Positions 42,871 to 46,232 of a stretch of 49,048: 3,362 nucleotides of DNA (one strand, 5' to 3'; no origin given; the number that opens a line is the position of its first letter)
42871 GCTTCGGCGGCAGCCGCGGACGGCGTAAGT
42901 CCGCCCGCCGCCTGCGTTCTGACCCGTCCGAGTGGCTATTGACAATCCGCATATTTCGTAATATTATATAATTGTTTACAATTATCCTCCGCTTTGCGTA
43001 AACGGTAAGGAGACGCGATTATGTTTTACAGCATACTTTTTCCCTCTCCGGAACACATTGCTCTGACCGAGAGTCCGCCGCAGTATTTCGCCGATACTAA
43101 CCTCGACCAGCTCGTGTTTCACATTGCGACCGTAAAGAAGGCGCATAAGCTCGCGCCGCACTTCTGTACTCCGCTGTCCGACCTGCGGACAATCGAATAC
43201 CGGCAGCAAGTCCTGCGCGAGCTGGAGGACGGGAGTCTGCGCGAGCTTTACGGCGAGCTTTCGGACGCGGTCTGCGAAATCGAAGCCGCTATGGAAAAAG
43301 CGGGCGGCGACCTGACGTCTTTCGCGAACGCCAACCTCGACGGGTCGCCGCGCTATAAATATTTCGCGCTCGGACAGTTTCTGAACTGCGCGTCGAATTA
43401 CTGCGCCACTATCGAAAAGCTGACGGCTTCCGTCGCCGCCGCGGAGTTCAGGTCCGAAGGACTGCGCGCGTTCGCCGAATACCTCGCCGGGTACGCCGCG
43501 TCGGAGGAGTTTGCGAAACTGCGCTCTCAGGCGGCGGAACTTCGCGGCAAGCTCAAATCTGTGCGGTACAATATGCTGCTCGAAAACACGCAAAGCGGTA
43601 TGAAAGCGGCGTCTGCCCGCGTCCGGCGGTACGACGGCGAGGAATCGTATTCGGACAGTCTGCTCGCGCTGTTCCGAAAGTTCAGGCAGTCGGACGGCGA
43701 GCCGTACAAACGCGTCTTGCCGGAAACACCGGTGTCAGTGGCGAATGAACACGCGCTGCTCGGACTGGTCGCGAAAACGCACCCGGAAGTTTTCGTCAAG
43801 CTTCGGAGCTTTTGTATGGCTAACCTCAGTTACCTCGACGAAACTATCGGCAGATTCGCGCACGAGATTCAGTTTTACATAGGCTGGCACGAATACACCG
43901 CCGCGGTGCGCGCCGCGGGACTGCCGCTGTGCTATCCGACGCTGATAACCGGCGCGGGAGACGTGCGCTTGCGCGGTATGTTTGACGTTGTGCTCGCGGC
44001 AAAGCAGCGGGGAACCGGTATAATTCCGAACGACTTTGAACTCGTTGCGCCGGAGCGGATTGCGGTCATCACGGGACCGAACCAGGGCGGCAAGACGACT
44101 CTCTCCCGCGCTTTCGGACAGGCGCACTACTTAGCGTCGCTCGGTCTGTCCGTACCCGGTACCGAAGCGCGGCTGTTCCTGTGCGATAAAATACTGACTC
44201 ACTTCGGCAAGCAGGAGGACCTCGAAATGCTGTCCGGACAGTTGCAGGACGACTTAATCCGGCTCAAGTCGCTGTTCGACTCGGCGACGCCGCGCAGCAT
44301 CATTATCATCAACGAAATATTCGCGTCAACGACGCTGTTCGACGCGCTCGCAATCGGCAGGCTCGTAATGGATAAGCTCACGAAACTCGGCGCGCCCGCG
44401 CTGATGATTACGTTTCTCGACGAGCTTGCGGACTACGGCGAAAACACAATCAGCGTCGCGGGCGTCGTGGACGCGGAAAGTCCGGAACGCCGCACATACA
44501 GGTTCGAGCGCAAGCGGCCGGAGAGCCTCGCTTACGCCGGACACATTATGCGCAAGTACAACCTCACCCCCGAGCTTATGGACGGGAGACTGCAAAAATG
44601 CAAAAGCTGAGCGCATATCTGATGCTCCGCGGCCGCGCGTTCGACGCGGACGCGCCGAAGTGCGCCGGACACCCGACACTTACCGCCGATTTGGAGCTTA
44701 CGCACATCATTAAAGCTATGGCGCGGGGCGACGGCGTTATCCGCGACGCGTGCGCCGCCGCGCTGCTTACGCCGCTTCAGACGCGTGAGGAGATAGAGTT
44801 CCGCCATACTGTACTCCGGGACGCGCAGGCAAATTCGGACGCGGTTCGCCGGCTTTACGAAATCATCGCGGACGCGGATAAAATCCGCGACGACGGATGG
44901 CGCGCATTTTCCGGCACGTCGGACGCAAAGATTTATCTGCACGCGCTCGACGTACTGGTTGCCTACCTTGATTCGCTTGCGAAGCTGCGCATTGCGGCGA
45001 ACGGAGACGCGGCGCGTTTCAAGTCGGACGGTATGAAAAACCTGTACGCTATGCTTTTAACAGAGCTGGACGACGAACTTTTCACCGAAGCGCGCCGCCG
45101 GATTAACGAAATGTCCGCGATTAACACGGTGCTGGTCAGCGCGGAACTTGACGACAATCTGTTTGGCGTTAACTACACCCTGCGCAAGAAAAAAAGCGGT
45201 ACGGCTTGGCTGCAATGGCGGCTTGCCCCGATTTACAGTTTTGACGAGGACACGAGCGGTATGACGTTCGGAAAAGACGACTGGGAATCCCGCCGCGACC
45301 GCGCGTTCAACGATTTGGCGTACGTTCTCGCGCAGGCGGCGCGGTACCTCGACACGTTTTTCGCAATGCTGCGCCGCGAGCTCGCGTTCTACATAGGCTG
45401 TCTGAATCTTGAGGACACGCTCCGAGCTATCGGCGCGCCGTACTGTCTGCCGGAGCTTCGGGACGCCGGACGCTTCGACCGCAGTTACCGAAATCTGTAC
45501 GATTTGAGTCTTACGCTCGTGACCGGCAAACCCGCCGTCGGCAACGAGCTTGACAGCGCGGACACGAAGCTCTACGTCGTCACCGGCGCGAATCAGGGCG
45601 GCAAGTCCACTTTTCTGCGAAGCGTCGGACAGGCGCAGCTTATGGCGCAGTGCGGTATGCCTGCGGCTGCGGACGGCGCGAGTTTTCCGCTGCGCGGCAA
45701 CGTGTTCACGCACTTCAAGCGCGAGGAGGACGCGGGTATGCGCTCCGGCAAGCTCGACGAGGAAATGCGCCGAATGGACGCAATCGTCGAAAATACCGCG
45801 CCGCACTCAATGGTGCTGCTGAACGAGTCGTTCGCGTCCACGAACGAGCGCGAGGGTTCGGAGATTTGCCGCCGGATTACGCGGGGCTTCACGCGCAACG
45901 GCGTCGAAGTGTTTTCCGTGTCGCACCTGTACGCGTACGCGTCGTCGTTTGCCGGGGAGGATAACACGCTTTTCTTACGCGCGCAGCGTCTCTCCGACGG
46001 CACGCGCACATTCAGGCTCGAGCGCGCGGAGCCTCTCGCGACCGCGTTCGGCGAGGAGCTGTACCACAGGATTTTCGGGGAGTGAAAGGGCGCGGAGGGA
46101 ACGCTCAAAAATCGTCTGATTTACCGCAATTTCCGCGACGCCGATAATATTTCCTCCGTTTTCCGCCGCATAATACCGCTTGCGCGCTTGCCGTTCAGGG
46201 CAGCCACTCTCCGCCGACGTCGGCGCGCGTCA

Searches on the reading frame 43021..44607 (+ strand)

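Call 84: search_protein_families(library=pfam, proteins=[window:43021-44607:+], max_evalue=0.00001)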
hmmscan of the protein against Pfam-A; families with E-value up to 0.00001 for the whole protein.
window:43021-44607:+ (529 aa): 1 family
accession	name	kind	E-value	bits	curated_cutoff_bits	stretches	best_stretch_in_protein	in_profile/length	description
PF00488.27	MutS_V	-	2.2e-17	64.1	30.2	1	349-481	2-135/188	MutS domain V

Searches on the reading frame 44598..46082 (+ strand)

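Call 84: search_protein_families(library=pfam, proteins=[window:44598-46082:+], max_evalue=0.00001)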
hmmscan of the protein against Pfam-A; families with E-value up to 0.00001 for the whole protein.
window:44598-46082:+ (495 aa): 1 family
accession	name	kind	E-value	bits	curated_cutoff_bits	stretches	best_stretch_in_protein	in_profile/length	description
PF00488.27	MutS_V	-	9.6e-14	52.2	30.2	1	327-432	2-107/188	MutS domain V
